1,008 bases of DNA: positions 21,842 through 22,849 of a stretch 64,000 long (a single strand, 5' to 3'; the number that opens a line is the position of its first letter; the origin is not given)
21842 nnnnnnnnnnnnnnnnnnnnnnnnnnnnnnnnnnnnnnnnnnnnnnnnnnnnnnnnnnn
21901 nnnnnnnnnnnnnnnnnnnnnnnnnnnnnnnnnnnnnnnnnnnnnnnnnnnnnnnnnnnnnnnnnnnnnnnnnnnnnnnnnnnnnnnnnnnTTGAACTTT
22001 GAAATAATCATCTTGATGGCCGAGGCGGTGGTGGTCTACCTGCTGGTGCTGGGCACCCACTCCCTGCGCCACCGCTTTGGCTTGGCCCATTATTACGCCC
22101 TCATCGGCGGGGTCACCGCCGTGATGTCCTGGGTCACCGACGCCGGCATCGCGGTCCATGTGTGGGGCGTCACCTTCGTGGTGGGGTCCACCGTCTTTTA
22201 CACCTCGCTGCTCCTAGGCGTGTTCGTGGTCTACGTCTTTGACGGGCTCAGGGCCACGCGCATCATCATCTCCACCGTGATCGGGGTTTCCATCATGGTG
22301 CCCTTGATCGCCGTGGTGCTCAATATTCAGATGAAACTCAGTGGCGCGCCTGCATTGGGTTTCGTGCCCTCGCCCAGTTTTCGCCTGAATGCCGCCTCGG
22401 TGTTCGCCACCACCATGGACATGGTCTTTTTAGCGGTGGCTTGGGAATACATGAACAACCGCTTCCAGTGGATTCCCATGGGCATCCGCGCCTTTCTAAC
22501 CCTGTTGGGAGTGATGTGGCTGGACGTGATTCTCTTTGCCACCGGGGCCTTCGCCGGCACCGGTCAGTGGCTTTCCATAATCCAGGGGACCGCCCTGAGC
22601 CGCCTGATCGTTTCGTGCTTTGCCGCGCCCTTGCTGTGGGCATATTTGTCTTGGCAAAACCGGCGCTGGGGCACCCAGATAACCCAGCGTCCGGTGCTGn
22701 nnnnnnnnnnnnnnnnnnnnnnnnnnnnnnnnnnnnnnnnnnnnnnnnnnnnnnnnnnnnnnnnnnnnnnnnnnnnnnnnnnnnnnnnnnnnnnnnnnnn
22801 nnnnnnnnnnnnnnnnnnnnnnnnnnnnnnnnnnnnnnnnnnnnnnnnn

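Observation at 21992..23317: Diguanylate cyclase with a VUT/YhhQ (queuosine-precursor transporter)-like sensor domain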

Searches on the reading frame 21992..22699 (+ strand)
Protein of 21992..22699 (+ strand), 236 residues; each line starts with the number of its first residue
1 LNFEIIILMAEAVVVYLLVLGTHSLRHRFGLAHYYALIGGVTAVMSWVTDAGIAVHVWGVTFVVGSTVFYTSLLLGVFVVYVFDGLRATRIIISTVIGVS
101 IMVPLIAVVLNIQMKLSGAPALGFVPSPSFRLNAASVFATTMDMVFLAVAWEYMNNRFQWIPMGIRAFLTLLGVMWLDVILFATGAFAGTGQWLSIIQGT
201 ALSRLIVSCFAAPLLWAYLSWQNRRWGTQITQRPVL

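Call 3: search_protein_families(library=pfam, proteins=[window:21992-22699:+], max_evalue=10)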
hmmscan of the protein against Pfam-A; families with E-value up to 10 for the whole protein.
window:21992-22699:+ (236 aa): 1 family
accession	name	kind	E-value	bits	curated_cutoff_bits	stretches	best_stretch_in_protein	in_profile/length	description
PF20973.2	VUPS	-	5.7e-16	59.2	27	1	18-219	3-206/206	Vitamin uptake-like sensor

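Call 4: search_protein_families(library=ncbifam, proteins=[window:21992-22699:+], max_evalue=10)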
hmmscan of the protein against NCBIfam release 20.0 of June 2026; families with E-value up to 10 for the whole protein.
window:21992-22699:+ (236 aa): 0 families

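Call 31: predict_structure(alignment_id=A1)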
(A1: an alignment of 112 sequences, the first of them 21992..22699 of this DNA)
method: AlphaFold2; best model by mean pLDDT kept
length: 236 residues; sequences in the alignment: 112
mean_pLDDT: 87.7   pTM: 0.86
mean pLDDT of the five models: 87.7, 84.9, 83.8, 82.0, 81.9
residues with pLDDT >= 90: 131; 70-90: 91; 50-70: 14; < 50: 0
segments of 3 or more residues with pLDDT < 50: none
pLDDT, mean of each block of 10 residues (from residue 1): 82 95 93 96 89 76 79 96 92 96 91 87 75 90 94 89 93 94 85 80 90 93 76 62
secondary structure, 60 per line:
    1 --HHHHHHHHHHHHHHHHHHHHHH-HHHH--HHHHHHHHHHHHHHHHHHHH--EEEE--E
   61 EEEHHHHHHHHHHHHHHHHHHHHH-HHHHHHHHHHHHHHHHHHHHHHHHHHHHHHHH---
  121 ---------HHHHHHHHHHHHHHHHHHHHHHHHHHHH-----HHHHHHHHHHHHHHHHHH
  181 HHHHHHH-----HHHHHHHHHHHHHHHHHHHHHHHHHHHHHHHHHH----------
elements in order: H3-24 H26-29 H32-51 E54-57 E60-63 H64-84 H86-117 H130-157 H163-187 H193-226

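Call 33: search_solved_structures(query=A1, max_evalue=1)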
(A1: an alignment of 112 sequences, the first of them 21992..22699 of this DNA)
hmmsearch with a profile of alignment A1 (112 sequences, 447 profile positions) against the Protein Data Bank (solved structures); distinct sequences matched with E-value up to 1: 63 (the best 60 are shown).
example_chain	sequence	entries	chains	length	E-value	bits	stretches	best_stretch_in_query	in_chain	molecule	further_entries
5euh_A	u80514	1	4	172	1.7e-45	159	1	277-441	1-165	Putative GGDEF domain membrane protein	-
3ign_A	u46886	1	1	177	4.4e-45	157.6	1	271-442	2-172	Diguanylate cyclase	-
3i5c_A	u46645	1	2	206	1.7e-43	152.4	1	260-440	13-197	Fusion of General control protein GCN4 and WSPR response regulator protein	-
3bre_A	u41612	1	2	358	5.7e-43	150.7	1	257-440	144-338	Probable two-component response regulator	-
6zxm_A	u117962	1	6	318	2.7e-42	148.4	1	265-437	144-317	Putative GGDEF/response regulator receiver domain protein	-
9t28_A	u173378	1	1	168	1.5e-41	146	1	278-437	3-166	diguanylate cyclase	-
3i5b_A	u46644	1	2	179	2.1e-41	145.5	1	278-440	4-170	WspR response regulator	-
3i5a_A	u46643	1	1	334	3.1e-41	144.9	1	262-437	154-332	Response regulator/GGDEF domain protein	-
5llw_B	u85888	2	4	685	2.4e-40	142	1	261-438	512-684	Diguanylate cyclase (GGDEF) domain-containing protein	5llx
6zxb_A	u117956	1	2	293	6.1e-40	140.7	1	265-437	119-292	Putative GGDEF/response regulator receiver domain protein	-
6et7_A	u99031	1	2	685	6.9e-40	140.5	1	256-438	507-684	Diguanylate cyclase (GGDEF) domain-containing protein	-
6zxc_A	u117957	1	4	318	8.1e-40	140.2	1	265-437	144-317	Putative GGDEF/response regulator receiver domain protein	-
8qj3_A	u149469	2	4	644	8.3e-40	140.2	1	265-439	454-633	Ammonium transporter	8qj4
8qpf_A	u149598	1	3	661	8.4e-40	140.2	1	265-439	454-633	Ammonium transporter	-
7e6g_A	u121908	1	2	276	4.6e-39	137.8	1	254-439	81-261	Putative GGDEF domain protein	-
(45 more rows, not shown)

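Call 34: fold_search(model_id=the predicted structure, library=pdb)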
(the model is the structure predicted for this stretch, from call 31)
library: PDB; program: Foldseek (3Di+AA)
matches with E <= 10: 394; with E <= 0.001: 0
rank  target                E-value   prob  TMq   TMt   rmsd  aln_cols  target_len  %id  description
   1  4rfs_S                1.8e-01  0.98  0.46  0.54   6.1       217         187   15  Structure of a pantothenate energy coupling factor transporter (released 2014-12-24)
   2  8vyy_A                2.1e-01  0.33  0.20  0.20  14.0       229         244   14  The crystal structure of MarE in complex with its native substrate, beta-methyl-L-tryptophan (released 2025-04-02)
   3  5x3x_M                2.9e-01  0.91  0.41  0.45  11.3       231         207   14  2.8A resolution structure of a cobalt energy-coupling factor transporter-CbiMQO (released 2017-04-05)
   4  4dve_C                4.1e-01  0.85  0.40  0.46   7.5       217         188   12  Crystal structure at 2.1 A of the S-component for biotin from an ECF-type ABC transporter (released 2012-08-29)
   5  7mtr_A                4.1e-01  0.23  0.21  0.09  17.4       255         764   11  CryoEM Structure of Full-Length mGlu2 Bound to Ago-PAM ADX55164 and Glutamate (released 2021-07-07)
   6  8jd4_4                7.0e-01  0.21  0.21  0.09  16.6       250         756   14  Cryo-EM structure of G protein-free mGlu2-mGlu4 heterodimer in Acc state (released 2023-06-21)
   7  8f6h_B                7.3e-01  0.18  0.19  0.18  13.6       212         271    8  Cryo-EM structure of a Zinc-loaded asymmetrical TMD D70A mutant of the YiiP-Fab complex (released 2023-02-08)
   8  7eb2_D                8.0e-01  0.12  0.19  0.09  17.4       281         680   13  Cryo-EM structure of human GABA(B) receptor-Gi protein complex (released 2021-05-05)
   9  9q2n_A                8.4e-01  0.15  0.21  0.21  17.2       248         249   12  Nucleotide-free structure of PmtCD in nanodisc (released 2025-11-26)
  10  4muu_A                9.6e-01  0.66  0.37  0.45   8.2       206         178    9  Structure of ThiT with pyrithiamine bound (released 2014-09-17)
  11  5ys3_B                9.6e-01  0.21  0.21  0.25  14.4       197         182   11  1.8 angstrom crystal structure of Succinate-Acetate Permease from Citrobacter koseri (released 2018-04-25)
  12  5ctg_B                9.6e-01  0.21  0.26  0.27  13.2       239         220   14  The 3.1 A resolution structure of a eukaryotic SWEET transporter (released 2015-10-28)
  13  9uyq_B                1.1e+00  0.14  0.21  0.09  17.2       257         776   10  Cryo-EM structure of a class C GPCR (Class 2) (released 2026-03-18)
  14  8jd3_2                1.1e+00  0.13  0.20  0.08  17.4       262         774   12  Cryo-EM structure of Gi1-bound mGlu2-mGlu3 heterodimer (released 2023-06-21)
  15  9g9m_A                1.1e+00  0.20  0.27  0.18  14.2       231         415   16  Lipid III flippase WzxE with NB10 and NB7 nanobodies in outward-facing conformation - crystal 1 (released 2025-01-22)
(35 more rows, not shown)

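Call 45: search_protein_representatives(protein=window:21992-22699:+)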
Query: 236 residues. Proteins with E-value up to 0.001 (for the whole library): 432; up to 1e-10: 170; up to 1e-30: 75. The best 150 are listed.
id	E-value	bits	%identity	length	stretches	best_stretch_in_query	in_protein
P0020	6.4e-109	379.3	75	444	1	4-236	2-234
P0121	3.4e-87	308.2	63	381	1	1-236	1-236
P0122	2.3e-86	305.5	61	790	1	1-236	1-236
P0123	5.2e-86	304.3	65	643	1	2-236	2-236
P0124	1.5e-85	302.8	66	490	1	7-235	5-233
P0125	3.3e-85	301.7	64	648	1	1-236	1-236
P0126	6.4e-85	300.7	64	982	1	1-236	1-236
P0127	1.4e-84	299.6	61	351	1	5-236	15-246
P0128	3.2e-84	298.5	64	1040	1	1-236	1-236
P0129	5.1e-84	297.8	64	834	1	3-236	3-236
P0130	1.7e-83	296.1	61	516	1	1-236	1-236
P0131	3.1e-83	295.2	63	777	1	1-236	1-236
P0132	4.5e-83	294.7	63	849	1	1-236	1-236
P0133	1.3e-82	293.2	63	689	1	1-236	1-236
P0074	4.8e-82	291.3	61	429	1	1-236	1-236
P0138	4.4e-79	281.6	63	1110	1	1-235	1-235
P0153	4.1e-69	249.0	57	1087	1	1-236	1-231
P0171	1.1e-44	169.1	39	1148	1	5-226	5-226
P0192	9.4e-30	120.2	38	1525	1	12-236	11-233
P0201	5.9e-26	107.8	35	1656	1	9-226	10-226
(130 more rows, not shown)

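Call 46: search_protein_families(library=pfam, proteins=[P0122, P0126, P0128, P0138, P0153, P0171, P0192, P0201, P0121], max_evalue=0.0001)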
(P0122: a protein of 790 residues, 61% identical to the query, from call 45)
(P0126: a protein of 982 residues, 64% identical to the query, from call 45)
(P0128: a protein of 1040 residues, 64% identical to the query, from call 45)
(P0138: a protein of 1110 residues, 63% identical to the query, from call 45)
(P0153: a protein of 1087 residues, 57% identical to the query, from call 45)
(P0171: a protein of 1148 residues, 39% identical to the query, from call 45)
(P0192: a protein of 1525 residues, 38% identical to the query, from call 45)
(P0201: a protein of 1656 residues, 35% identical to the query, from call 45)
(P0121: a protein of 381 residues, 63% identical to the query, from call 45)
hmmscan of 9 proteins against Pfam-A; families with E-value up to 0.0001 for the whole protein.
P0122 (790 aa): 8 families
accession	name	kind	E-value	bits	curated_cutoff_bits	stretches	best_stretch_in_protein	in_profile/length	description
PF08448.16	PAS_4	-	6e-21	75.2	23.1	2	403-510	2-108/110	PAS fold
PF00989.32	PAS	-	1.2e-20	74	22.6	2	397-507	2-113/113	PAS fold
PF02518.31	HATPase_c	-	2.6e-20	73.3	26.4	1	637-766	4-109/111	Histidine kinase-, DNA gyrase B-, and HSP90-like ATPase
PF13188.13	PAS_8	-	7e-19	67.4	21.8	1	271-324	1-54/65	PAS domain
PF13426.13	PAS_9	-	2e-17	63.8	27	2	282-383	2-103/103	PAS domain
PF20973.2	VUPS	-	2.7e-13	50.4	27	1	18-219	3-206/206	Vitamin uptake-like sensor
PF00512.31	HisKA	-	6.2e-11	42.6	26.9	1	527-590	3-65/66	His Kinase A (phospho-acceptor) domain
PF08447.18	PAS_3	-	4.4e-08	33.7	25.6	1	296-373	3-83/89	PAS fold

P0126 (982 aa): 8 families
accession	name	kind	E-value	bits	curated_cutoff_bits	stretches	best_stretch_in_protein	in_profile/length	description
PF02518.31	HATPase_c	-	2.4e-27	96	26.4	1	703-817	2-108/111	Histidine kinase-, DNA gyrase B-, and HSP90-like ATPase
PF00072.30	Response_reg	-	6.1e-27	94.4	30.2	1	846-955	1-108/111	Response regulator receiver domain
PF00512.31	HisKA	-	6.7e-20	71.4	26.9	1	590-655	1-66/66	His Kinase A (phospho-acceptor) domain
PF20973.2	VUPS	-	4.7e-16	59.4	27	1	18-219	3-206/206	Vitamin uptake-like sensor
PF13426.13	PAS_9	-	3.9e-09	37.1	27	1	283-383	3-103/103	PAS domain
PF00989.32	PAS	-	4.3e-05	23.9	22.6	1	273-370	3-100/113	PAS fold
PF01590.32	GAF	-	4.4e-05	24.5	22.4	0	412-567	7-132/133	GAF domain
PF13185.12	GAF_2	-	5.4e-05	23.9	28.6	0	505-567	72-134/136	GAF domain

P0128 (1040 aa): 9 families
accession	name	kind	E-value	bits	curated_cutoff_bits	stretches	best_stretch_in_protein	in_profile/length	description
PF08448.16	PAS_4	-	2.7e-28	98.8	23.1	2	414-518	10-109/110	PAS fold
PF13426.13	PAS_9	-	7.6e-24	84.4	27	2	415-516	7-103/103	PAS domain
PF02518.31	HATPase_c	-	4.1e-23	82.4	26.4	1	779-898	3-109/111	Histidine kinase-, DNA gyrase B-, and HSP90-like ATPase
PF00989.32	PAS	-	5.4e-20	71.9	22.6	2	272-365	2-94/113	PAS fold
PF00072.30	Response_reg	-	5e-18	65.7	30.2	1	921-1033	1-111/111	Response regulator receiver domain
PF20973.2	VUPS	-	4.1e-17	62.9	27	1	18-219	3-206/206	Vitamin uptake-like sensor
PF13188.13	PAS_8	-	5.7e-17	61.4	21.8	0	272-313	2-43/65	PAS domain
PF08447.18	PAS_3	-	8.4e-13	48.9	25.6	1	421-507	1-85/89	PAS fold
PF00512.31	HisKA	-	1.9e-08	34.6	26.9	1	672-733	3-63/66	His Kinase A (phospho-acceptor) domain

P0138 (1110 aa): 11 families
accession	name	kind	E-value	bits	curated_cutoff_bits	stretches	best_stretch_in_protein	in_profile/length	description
PF02518.31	HATPase_c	-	6.5e-26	91.4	26.4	1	767-877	1-107/111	Histidine kinase-, DNA gyrase B-, and HSP90-like ATPase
PF00072.30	Response_reg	-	3.5e-25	88.8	30.2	1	908-1019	1-110/111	Response regulator receiver domain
PF00512.31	HisKA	-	3.5e-22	78.7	26.9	1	655-720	1-66/66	His Kinase A (phospho-acceptor) domain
PF20973.2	VUPS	-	1.2e-16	61.3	27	1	18-219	3-206/206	Vitamin uptake-like sensor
PF00989.32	PAS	-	4e-11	43.4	22.6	1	307-416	2-113/113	PAS fold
PF13426.13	PAS_9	-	4.4e-10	40.2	27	1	316-417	1-102/103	PAS domain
PF13188.13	PAS_8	-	4.5e-10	39.5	21.8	1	306-362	1-57/65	PAS domain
PF01590.32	GAF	-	8.6e-09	36.5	22.4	1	465-634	4-133/133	GAF domain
PF08448.16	PAS_4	-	1.9e-07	31.7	23.1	1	312-421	1-110/110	PAS fold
PF13185.12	GAF_2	-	1.9e-06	28.5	28.6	1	575-634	76-135/136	GAF domain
PF08447.18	PAS_3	-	2.2e-05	25.1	25.6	0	328-406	2-80/89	PAS fold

P0153 (1087 aa): 11 families
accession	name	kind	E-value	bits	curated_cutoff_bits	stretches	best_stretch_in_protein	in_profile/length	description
PF02518.31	HATPase_c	-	4.6e-30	104.8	26.4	1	968-1081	1-107/111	Histidine kinase-, DNA gyrase B-, and HSP90-like ATPase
PF08447.18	PAS_3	-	4e-22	78.7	25.6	1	615-704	2-89/89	PAS fold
PF00512.31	HisKA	-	1.5e-21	76.7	26.9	1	856-919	1-64/66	His Kinase A (phospho-acceptor) domain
PF20973.2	VUPS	-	1.8e-16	60.8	27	1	19-214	4-206/206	Vitamin uptake-like sensor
PF13188.13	PAS_8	-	2.1e-14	53.2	21.8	1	722-786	1-53/65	PAS domain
PF08448.16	PAS_4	-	5.1e-13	49.7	23.1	1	750-837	14-109/110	PAS fold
PF00989.32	PAS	-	2.6e-10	40.8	22.6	0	752-786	22-56/113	PAS fold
PF13426.13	PAS_9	-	1.9e-09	38.2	27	0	615-709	14-103/103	PAS domain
PF01590.32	GAF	-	1.7e-08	35.5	22.4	1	410-577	4-132/133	GAF domain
PF13185.12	GAF_2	-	1.4e-06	29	28.6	1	490-576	56-133/136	GAF domain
PF13492.12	GAF_3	-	2.6e-05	25.1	27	0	532-578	81-127/129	GAF domain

P0171 (1148 aa): 9 families
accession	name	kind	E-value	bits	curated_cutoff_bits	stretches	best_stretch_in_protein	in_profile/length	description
PF08448.16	PAS_4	-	1.2e-26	93.5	23.1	2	657-764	2-108/110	PAS fold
PF02518.31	HATPase_c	-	2.3e-26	92.8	26.4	1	894-1009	2-109/111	Histidine kinase-, DNA gyrase B-, and HSP90-like ATPase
PF13426.13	PAS_9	-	8e-25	87.5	27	2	545-636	5-102/103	PAS domain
PF08447.18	PAS_3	-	5.2e-22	78.4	25.6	1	674-748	3-77/89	PAS fold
PF00072.30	Response_reg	-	2.1e-21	76.6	30.2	1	1032-1144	1-111/111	Response regulator receiver domain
PF00989.32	PAS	-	4.2e-21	75.5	22.6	1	653-761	4-113/113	PAS fold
PF20973.2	VUPS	-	2.2e-16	60.5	27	1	18-218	3-205/206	Vitamin uptake-like sensor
PF13188.13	PAS_8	-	1.9e-13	50.2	21.8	0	535-575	6-43/65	PAS domain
PF00512.31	HisKA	-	1.3e-07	32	26.9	1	788-850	3-64/66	His Kinase A (phospho-acceptor) domain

P0192 (1525 aa): 10 families
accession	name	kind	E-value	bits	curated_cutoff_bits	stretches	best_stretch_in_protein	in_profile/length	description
PF08447.18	PAS_3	-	9e-57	189.8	25.6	3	293-381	2-89/89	PAS fold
PF00072.30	Response_reg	-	6.5e-53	178.1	30.2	2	1187-1298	1-110/111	Response regulator receiver domain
PF02518.31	HATPase_c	-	1.7e-28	99.7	26.4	1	902-1014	1-107/111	Histidine kinase-, DNA gyrase B-, and HSP90-like ATPase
PF08448.16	PAS_4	-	6.1e-23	81.6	23.1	1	532-642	2-110/110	PAS fold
PF00512.31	HisKA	-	3.2e-20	72.4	26.9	1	789-854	1-66/66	His Kinase A (phospho-acceptor) domain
PF20973.2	VUPS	-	1.3e-14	54.7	27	1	17-215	3-205/206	Vitamin uptake-like sensor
PF13426.13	PAS_9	-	2.4e-14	53.9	27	0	538-639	4-103/103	PAS domain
PF00989.32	PAS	-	8.6e-13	48.7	22.6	0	268-377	1-106/113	PAS fold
PF01627.28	Hpt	-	3.3e-12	46.9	24.6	1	1353-1432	2-77/84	Hpt domain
PF13188.13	PAS_8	-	1.2e-08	35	21.8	0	268-325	1-53/65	PAS domain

P0201 (1656 aa): 11 families
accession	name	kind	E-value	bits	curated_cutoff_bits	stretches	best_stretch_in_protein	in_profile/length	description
PF08447.18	PAS_3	-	1e-67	224.9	25.6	3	425-514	2-89/89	PAS fold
PF08448.16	PAS_4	-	1.2e-56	190.1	23.1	4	660-768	1-109/110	PAS fold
PF00989.32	PAS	-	9e-56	187.2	22.6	5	655-763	2-112/113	PAS fold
PF13426.13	PAS_9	-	2.3e-54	182.4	27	4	665-765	2-102/103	PAS domain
PF00072.30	Response_reg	-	1.7e-52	176.7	30.2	2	1309-1418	1-108/111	Response regulator receiver domain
PF02518.31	HATPase_c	-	1.3e-29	103.4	26.4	1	1027-1141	1-109/111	Histidine kinase-, DNA gyrase B-, and HSP90-like ATPase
PF13188.13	PAS_8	-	4.5e-27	93.4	21.8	2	779-833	1-55/65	PAS domain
PF00512.31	HisKA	-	1.2e-21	76.9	26.9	1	914-979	1-66/66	His Kinase A (phospho-acceptor) domain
PF20973.2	VUPS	-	3.4e-13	50.1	27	1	19-218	3-205/206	Vitamin uptake-like sensor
PF01627.28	Hpt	-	5.2e-12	46.3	24.6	1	1472-1551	1-79/84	Hpt domain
PF14598.12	PAS_11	-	1.3e-05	25.6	25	0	449-515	37-102/109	PAS domain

P0121 (381 aa): 2 families
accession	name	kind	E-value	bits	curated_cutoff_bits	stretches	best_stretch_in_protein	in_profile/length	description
PF20973.2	VUPS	-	3.7e-18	66.3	27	1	18-219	3-206/206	Vitamin uptake-like sensor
PF02592.20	Vut_1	-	6e-06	27.1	27.2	1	65-216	3-150/152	Putative vitamin uptake transporter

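Call 48: search_solved_structures(query=window:21992-22699:+, max_evalue=10)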
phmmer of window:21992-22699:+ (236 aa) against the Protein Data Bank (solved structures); distinct sequences matched with E-value up to 10: 3.
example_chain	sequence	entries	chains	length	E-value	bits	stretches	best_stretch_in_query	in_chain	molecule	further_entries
5fyk_B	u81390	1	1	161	1.5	11.5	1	118-224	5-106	JR-FL, GP41 ENV ECTODOMAIN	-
7o4y_L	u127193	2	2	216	1.6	11.4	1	198-227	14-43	m971 Fab light chain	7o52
5fuu_B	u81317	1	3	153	2.2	11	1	118-224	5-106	HIV-1 ENVELOPE GLYCOPROTEIN GP160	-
